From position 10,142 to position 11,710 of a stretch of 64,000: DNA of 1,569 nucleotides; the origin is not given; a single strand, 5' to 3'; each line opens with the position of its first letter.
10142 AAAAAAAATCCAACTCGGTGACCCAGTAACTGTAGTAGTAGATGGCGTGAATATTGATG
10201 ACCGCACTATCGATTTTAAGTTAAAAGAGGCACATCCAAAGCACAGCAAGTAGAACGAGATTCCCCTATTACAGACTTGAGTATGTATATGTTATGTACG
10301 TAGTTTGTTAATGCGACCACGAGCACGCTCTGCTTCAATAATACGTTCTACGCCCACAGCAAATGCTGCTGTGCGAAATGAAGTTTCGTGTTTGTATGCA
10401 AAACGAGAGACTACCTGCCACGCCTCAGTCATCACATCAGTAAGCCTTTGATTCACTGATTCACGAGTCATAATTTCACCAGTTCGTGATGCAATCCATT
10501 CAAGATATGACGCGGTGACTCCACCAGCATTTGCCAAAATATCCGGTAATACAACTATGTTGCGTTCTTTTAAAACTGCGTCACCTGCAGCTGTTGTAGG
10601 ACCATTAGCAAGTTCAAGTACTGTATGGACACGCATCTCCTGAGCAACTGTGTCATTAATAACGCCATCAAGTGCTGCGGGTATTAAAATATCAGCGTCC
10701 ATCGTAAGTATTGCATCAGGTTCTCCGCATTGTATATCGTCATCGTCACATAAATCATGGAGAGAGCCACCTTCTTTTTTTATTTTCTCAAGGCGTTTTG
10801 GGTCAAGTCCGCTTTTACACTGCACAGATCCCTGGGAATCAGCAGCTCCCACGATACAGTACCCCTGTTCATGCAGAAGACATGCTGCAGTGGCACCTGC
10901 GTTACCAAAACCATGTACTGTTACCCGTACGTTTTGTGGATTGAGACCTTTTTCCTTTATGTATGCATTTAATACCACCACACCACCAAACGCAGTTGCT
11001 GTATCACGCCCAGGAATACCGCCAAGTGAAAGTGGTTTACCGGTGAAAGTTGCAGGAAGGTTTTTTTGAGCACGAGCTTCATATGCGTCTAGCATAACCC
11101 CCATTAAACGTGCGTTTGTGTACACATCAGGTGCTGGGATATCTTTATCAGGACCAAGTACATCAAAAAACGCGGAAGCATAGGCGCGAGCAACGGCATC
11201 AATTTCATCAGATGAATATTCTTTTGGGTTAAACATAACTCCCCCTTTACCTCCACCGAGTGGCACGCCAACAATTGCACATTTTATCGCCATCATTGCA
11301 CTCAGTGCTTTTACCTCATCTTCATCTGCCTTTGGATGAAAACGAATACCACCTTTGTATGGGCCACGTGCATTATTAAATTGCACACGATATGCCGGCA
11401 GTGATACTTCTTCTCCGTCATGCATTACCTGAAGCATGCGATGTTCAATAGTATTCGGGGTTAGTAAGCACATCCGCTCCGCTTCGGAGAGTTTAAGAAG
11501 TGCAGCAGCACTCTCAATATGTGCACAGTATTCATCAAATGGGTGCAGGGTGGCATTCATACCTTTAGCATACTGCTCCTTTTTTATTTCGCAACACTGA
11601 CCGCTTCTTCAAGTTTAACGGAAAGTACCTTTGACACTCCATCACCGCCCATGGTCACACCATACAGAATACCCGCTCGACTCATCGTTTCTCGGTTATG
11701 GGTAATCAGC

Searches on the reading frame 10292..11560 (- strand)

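Call 41: search_protein_families(library=pfam, proteins=[window:10292-11560:-], max_evalue=0.01)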
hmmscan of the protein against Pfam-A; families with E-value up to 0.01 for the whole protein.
window:10292-11560:- (422 aa): 2 families
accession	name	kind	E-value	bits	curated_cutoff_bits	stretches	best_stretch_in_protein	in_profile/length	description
PF00208.27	ELFV_dehydrog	-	9.5e-60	202.7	23.4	1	180-415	1-241/241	Glutamate/Leucine/Phenylalanine/Valine dehydrogenase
PF02812.23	ELFV_dehydrog_N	-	1.9e-45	154.2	25.3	1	39-161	6-128/129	Glu/Leu/Phe/Val dehydrogenase, dimerisation domain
